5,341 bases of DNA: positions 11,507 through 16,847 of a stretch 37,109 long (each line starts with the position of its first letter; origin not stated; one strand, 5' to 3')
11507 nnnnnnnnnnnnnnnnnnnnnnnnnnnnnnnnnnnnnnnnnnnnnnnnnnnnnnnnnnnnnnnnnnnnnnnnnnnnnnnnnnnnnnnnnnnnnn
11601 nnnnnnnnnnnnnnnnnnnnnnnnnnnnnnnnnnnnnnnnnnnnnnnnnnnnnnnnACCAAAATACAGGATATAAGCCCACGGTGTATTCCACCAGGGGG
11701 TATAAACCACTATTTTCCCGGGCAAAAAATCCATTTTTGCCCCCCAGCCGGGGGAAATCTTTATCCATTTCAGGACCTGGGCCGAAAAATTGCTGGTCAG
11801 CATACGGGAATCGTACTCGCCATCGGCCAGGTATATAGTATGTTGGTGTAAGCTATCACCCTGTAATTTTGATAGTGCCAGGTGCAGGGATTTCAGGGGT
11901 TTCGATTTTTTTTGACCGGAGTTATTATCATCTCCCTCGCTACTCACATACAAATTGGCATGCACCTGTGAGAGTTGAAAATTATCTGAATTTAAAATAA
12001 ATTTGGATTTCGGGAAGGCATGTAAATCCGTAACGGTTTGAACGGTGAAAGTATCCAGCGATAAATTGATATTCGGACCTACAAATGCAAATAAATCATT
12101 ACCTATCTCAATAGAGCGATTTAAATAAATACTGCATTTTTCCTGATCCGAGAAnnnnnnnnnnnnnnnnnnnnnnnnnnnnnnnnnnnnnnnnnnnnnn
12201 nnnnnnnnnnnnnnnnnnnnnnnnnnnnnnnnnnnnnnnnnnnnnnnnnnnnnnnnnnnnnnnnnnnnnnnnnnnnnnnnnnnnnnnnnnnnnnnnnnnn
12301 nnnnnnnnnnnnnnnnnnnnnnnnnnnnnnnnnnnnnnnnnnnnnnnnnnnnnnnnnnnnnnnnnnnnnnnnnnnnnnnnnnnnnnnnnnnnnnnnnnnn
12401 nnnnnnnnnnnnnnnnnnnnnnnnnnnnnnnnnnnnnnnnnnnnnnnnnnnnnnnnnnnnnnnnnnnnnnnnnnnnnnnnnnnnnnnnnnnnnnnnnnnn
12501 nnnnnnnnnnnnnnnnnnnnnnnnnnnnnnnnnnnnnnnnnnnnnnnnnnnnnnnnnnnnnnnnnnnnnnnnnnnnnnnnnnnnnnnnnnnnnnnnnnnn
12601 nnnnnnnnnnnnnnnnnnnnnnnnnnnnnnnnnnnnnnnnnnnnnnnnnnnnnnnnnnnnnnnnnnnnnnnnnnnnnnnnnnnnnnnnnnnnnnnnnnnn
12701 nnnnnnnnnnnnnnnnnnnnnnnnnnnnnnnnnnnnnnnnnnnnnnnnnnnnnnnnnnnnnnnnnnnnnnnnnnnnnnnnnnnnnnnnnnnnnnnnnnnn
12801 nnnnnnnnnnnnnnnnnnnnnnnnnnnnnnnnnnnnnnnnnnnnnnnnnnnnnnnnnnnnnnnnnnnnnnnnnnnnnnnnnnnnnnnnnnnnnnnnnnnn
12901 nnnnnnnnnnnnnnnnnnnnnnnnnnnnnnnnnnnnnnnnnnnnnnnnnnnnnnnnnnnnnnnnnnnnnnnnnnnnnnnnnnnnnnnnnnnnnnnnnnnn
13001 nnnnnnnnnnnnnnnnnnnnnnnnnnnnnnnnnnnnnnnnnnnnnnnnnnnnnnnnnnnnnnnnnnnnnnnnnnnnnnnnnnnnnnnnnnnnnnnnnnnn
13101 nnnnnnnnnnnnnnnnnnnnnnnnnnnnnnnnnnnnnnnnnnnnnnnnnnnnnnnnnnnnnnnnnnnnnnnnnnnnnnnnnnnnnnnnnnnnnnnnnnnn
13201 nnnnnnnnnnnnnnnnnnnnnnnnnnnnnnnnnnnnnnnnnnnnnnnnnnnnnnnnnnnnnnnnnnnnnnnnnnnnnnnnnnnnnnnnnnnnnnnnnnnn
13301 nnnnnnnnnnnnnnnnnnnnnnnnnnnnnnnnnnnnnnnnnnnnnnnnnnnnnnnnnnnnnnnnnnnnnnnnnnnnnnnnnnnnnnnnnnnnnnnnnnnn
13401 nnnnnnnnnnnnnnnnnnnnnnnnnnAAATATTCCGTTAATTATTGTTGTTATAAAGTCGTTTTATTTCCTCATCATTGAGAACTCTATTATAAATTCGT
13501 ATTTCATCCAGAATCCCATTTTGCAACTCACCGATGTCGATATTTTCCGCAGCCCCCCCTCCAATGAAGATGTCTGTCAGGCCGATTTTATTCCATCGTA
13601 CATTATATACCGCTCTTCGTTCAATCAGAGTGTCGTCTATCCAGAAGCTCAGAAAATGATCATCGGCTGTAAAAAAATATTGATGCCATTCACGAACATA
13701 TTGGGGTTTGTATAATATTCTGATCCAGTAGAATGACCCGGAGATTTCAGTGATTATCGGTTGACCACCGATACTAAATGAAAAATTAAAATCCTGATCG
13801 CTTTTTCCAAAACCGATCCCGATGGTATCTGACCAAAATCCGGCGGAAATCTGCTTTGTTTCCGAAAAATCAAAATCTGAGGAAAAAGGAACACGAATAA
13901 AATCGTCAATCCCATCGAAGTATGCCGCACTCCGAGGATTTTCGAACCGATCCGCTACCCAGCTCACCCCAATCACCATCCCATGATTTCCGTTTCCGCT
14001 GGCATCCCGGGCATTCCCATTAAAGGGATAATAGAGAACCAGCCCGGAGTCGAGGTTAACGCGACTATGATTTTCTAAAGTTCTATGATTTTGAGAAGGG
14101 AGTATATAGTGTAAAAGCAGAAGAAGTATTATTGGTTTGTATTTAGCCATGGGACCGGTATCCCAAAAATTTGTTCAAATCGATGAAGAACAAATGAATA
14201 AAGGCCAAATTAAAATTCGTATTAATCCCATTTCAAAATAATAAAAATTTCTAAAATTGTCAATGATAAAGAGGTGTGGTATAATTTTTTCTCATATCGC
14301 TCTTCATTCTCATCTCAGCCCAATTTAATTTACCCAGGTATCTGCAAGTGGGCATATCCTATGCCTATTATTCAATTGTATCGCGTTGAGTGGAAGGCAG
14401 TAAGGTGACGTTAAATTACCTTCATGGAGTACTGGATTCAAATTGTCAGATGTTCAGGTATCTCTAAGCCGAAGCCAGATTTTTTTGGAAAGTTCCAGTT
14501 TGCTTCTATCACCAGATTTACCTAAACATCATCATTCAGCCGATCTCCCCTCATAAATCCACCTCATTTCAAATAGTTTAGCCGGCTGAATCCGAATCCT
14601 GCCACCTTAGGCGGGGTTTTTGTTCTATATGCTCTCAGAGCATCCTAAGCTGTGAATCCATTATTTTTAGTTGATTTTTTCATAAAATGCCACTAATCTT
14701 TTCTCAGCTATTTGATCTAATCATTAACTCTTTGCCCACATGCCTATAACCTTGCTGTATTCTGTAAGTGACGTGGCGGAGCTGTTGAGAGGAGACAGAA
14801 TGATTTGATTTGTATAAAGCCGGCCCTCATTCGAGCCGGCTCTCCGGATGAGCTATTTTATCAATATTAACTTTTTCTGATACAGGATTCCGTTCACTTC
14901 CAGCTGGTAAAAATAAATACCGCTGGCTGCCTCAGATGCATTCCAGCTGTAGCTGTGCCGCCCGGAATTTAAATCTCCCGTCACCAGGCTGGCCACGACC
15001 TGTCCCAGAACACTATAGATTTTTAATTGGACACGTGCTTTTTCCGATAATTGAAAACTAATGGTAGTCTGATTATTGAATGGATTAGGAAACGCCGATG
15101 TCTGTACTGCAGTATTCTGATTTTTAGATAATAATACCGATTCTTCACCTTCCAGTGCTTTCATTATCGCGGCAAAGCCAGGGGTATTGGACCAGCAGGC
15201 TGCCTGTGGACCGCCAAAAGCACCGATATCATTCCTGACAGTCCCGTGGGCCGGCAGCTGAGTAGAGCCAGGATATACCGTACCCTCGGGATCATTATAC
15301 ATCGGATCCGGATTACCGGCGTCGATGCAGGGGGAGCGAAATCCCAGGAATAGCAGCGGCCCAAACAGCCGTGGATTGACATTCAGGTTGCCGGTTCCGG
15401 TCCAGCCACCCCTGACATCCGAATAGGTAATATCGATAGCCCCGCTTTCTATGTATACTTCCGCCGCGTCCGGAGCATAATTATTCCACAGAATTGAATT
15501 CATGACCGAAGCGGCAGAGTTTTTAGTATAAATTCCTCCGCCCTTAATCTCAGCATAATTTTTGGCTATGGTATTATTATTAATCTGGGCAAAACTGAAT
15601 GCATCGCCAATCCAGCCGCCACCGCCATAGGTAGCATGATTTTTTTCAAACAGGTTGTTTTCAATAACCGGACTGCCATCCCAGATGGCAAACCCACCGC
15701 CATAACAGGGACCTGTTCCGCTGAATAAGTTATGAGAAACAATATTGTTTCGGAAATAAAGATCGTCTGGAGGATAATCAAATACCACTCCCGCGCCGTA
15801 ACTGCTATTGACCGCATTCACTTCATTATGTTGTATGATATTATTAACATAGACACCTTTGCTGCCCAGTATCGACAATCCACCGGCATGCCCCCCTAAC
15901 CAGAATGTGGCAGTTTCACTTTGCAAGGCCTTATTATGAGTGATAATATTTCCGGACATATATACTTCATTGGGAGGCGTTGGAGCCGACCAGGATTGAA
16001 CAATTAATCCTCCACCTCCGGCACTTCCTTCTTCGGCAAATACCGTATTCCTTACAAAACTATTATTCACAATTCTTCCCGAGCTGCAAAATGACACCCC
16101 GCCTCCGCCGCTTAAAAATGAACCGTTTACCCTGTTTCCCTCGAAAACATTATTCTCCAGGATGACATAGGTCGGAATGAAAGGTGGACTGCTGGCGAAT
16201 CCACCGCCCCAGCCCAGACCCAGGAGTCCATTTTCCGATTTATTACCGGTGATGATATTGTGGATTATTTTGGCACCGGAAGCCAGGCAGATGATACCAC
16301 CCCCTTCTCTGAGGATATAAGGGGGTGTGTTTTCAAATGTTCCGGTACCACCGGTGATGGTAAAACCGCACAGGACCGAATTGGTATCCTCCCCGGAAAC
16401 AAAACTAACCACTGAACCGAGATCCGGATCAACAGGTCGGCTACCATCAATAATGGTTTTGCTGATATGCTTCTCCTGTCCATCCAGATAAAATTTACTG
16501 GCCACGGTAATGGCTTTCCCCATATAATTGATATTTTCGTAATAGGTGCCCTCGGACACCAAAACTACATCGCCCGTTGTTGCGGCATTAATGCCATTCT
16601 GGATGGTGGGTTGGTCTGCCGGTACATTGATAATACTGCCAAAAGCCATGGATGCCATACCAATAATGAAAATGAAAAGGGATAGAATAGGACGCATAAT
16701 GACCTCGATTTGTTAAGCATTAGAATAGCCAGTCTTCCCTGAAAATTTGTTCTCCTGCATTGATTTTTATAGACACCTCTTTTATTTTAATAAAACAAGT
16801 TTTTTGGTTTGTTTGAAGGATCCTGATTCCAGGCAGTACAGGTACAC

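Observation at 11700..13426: Hybrid sensor whose periplasmic domain is a Pmp-like parallel beta-helix instead of the propeller/Y_Y_Y module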

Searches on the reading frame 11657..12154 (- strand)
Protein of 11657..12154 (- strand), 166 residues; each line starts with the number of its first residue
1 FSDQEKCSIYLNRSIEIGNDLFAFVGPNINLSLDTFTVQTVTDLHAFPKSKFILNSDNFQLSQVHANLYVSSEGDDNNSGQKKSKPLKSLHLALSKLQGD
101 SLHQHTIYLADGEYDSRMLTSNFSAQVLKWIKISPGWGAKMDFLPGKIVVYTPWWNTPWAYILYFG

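Call 60: find_related_loci(query=A3, collection=metagenome_contigs, flank=8000)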
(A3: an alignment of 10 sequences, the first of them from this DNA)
Query A3 (166 aa) in metagenome_contigs; peptide patterns used: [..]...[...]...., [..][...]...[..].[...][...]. (x = any residue, [..] = any of these).
100 stretches matched a pattern; 14 encode a relative of the query (tblastn E <= 1e-3); 14 distinct loci.
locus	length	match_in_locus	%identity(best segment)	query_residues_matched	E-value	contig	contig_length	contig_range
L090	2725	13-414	49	33-166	4e-41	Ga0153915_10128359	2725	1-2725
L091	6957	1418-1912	42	1-164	3e-36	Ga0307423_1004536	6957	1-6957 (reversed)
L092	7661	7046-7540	41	1-164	3e-36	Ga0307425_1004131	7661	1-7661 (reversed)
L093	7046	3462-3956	40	1-164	4e-36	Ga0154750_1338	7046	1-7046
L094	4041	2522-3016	41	1-164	5e-36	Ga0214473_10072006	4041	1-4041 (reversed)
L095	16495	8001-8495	40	1-164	7e-36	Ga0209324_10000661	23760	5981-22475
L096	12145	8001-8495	38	1-164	4e-35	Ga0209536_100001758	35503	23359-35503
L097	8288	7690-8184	40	1-164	3e-33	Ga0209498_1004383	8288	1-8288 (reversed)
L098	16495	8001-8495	37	1-164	4e-33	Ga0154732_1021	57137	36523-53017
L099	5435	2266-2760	38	1-164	8e-32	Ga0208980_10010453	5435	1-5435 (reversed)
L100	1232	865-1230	38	38-159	3e-22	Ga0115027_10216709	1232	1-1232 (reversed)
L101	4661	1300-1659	35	7-123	1e-11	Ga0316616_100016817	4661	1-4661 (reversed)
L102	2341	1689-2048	35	7-123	3e-11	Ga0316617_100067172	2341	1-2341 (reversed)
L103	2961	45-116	50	143-166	8e-5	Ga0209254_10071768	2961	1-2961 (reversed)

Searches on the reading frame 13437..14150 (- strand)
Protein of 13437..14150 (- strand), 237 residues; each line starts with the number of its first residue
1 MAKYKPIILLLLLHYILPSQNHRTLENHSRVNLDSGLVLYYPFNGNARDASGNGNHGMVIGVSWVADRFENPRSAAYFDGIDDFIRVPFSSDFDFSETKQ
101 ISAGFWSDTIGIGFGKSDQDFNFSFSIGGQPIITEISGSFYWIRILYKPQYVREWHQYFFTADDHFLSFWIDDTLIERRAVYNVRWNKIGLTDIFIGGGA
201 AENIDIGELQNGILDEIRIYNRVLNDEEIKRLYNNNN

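Call 3: search_protein_families(library=pfam, proteins=[window:13437-14150:-], max_evalue=0.01)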
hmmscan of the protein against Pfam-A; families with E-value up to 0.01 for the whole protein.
window:13437-14150:- (237 aa): 1 family
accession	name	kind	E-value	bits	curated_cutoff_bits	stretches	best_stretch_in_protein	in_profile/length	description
PF13385.13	Laminin_G_3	-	1.1e-08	35.7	27.6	1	115-230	40-151/151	Concanavalin A-like lectin/glucanases superfamily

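Call 38: search_protein_families(library=ncbifam, proteins=[window:13437-14150:-], max_evalue=0.01)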
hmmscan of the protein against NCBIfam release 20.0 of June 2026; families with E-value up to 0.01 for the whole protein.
window:13437-14150:- (237 aa): 1 family
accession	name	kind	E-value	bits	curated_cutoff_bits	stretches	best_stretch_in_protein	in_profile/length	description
NF052521.1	TafC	equivalog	0.0019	17.4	410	1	194-235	321-362/373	TafC family fimbrial protein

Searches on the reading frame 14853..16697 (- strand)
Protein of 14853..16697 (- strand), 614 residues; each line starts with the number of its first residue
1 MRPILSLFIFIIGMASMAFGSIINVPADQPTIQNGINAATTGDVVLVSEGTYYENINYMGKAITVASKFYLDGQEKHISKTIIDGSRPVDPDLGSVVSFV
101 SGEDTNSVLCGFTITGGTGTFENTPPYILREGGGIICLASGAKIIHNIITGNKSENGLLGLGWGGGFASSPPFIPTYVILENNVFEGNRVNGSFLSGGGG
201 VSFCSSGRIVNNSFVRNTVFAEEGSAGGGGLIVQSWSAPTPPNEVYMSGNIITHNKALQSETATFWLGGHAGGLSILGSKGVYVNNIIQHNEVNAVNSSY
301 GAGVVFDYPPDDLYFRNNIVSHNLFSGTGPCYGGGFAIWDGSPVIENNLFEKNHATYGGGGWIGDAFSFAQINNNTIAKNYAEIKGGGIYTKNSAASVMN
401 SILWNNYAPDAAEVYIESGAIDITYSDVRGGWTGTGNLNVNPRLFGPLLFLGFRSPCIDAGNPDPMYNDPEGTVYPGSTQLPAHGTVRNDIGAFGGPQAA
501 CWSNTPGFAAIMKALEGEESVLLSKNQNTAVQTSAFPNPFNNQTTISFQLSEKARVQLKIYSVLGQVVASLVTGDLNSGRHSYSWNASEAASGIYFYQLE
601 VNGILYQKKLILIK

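Call 4: search_protein_families(library=pfam, proteins=[window:14853-16697:-], max_evalue=0.001)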
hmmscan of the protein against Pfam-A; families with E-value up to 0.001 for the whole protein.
window:14853-16697:- (614 aa): 2 families
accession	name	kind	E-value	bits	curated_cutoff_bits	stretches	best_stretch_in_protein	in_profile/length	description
PF18962.6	Por_Secre_tail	-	1.7e-11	44.7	27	1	536-611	2-74/75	Secretion system C-terminal sorting domain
PF13860.13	FlgD_ig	-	3.2e-06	27.4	27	1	541-598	7-72/79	FlgD Ig-like domain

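Call 38: search_protein_families(library=ncbifam, proteins=[window:14853-16697:-], max_evalue=0.01)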
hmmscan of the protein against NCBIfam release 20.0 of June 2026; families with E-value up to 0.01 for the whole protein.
window:14853-16697:- (614 aa): 4 families
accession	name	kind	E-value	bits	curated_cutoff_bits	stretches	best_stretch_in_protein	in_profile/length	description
TIGR04183.1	Por_Secre_tail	domain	3.6e-12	46.1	23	1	536-611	2-70/72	T9SS type A sorting domain-containing protein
NF052323.1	T9SSA_dep_M6i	equivalog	8.2e-10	37.3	600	1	532-602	957-1027/1043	T9SS-dependent M6-like inactivated metalloprotease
NF038113.1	T9SSA_dep_M36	equivalog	6.4e-09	34.5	885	1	518-612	778-868/869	T9SS-dependent M36 family metallopeptidase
NF033707.1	T9SS_sortase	equivalog_domain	4.3e-06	24.7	420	1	528-602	994-1078/1095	type IX secretion system sortase PorU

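Call 99: predict_structure(alignment_id=A5)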
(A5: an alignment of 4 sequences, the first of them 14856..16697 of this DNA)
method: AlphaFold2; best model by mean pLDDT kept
length: 614 residues; sequences in the alignment: 4
mean_pLDDT: 64.6   pTM: 0.65
mean pLDDT of the five models: 64.6, 61.9, 61.4, 58.8, 51.3
residues with pLDDT >= 90: 55; 70-90: 253; 50-70: 155; < 50: 151
segments of 3 or more residues with pLDDT < 50: 1-3, 5-21, 90-94, 102-105, 122-127, 237-239, 436-541
pLDDT, mean of each block of 10 residues (from residue 1): 41 37 52 62 53 61 63 65 65 58 55 72 49 72 81 71 79 66 88 80 85 91 82 68 77 91 63 87 87 81 85 82 85 87 84 87 79 80 82 77 64 73 64 47 25 27 32 28 22 22 28 29 23 27 69 84 75 87 77 70 66 51
secondary structure, 60 per line:
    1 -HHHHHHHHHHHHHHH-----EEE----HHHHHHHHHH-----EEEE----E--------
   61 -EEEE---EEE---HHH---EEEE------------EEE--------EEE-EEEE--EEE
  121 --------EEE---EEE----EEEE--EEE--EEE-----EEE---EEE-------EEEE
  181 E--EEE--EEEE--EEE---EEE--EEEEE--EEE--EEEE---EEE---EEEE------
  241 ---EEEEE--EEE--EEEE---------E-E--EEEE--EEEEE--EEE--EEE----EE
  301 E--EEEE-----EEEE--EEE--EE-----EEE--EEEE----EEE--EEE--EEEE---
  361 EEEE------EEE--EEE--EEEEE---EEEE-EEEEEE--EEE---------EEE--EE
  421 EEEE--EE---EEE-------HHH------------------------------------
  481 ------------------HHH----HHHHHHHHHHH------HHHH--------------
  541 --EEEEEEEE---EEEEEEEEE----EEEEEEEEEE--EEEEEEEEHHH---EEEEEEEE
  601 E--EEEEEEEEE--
elements in order: H2-16 E22-24 H29-38 E44-47 E62-65 E69-71 E81-84 E97-99 E108-110 E112-115 E118-120 E129-131 E135-137 E142-145 E148-150 E153-155 E161-163 E167-169 E177-181 E184-186 E189-192 E195-197 E201-203 E206-210 E213-215 E218-221 E225-227 E231-234 E244-248 E251-253 E256-259 E274-277 E280-284 E287-289 E292-294 E299-301 E304-307 E313-316 E319-321 E331-333 E336-339 E344-346 E349-351 E354-357 E361-364 E371-373 E376-378 E381-385 E389-392 E394-399 E402-404 E414-416 E419-424 E432-434 H506-516 H523-526 E543-550 E554-562 E567-576 E579-586 E593-601 E604-612

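Call 101: fold_search(model_id=the predicted structure, library=pdb)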
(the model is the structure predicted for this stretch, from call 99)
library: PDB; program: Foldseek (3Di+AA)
matches with E <= 10: 889; with E <= 0.001: 0
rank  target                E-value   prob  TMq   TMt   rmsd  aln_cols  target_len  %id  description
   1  2xwx_A                2.9e-02  1.00  0.11  0.17   2.6        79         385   18  Vibrio cholerae colonization factor GbpA crystal structure (released 2011-11-16)
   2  4kh3                  2.9e-02  0.14  0.11  0.12  22.9       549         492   11  Structure of a bacterial self-associating protein (released 2014-01-15)
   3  2pyh_B                3.2e-02  0.90  0.26  0.38  11.1       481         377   12  Azotobacter vinelandii Mannuronan C-5 epimerase AlgE4 A-module complexed with mannuronan trisaccharide (released 2008-05-27)
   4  5tzt_D                3.5e-02  1.00  0.10  0.42   6.0        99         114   12  Crystal structure of human CD47 ECD bound to Fab of C47B161 (released 2017-03-15)
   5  3m45_A                5.0e-02  1.00  0.09  0.40   5.4        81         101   14  Crystal structure of Ig1 domain of mouse SynCAM 2 (released 2010-09-08)
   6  2jjt_C                5.2e-02  1.00  0.10  0.42   5.9        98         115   10  Structure of human CD47 in complex with human signal regulatory protein (SIRP) alpha (released 2008-08-05)
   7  4cmm_B                5.2e-02  1.00  0.10  0.40   6.0        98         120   12  Structure of human CD47 in complex with human Signal Regulatory Protein (SIRP) alpha v1 (released 2014-02-26)
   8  4h5s_A                5.2e-02  1.00  0.09  0.43   5.3        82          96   13  Complex structure of Necl-2 and CRTAM (released 2013-08-07)
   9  7ptp_A                6.0e-02  1.00  0.11  0.09   2.9        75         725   11  In-situ structure of pentameric S-layer protein (released 2021-12-15)
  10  5tz2_C                6.0e-02  1.00  0.10  0.43   5.9        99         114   10  Crystal structure of human CD47 ECD bound to Fab of C47B222 (released 2017-03-15)
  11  4kjy_A                6.3e-02  1.00  0.10  0.43   6.1        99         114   13  Complex of high-affinity SIRP alpha variant FD6 with CD47 (released 2013-06-12)
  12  3rbg_B                6.3e-02  1.00  0.09  0.42   5.3        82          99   12  Crystal structure analysis of Class-I MHC restricted T-cell associated molecule (released 2011-05-25)
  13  5tzt_C                6.6e-02  1.00  0.10  0.43   5.9        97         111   12  Crystal structure of human CD47 ECD bound to Fab of C47B161 (released 2017-03-15)
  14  4g5a_A                6.9e-02  1.00  0.10  0.50   2.8        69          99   10  Crystal structure of a putative member of duf 3244 protein family (BT_1867) from Bacteroides thetaiotaomicron VPI-5482 (released 2012-09-19)
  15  3rbg_A                7.2e-02  1.00  0.09  0.42   5.3        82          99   12  Crystal structure analysis of Class-I MHC restricted T-cell associated molecule (released 2011-05-25)
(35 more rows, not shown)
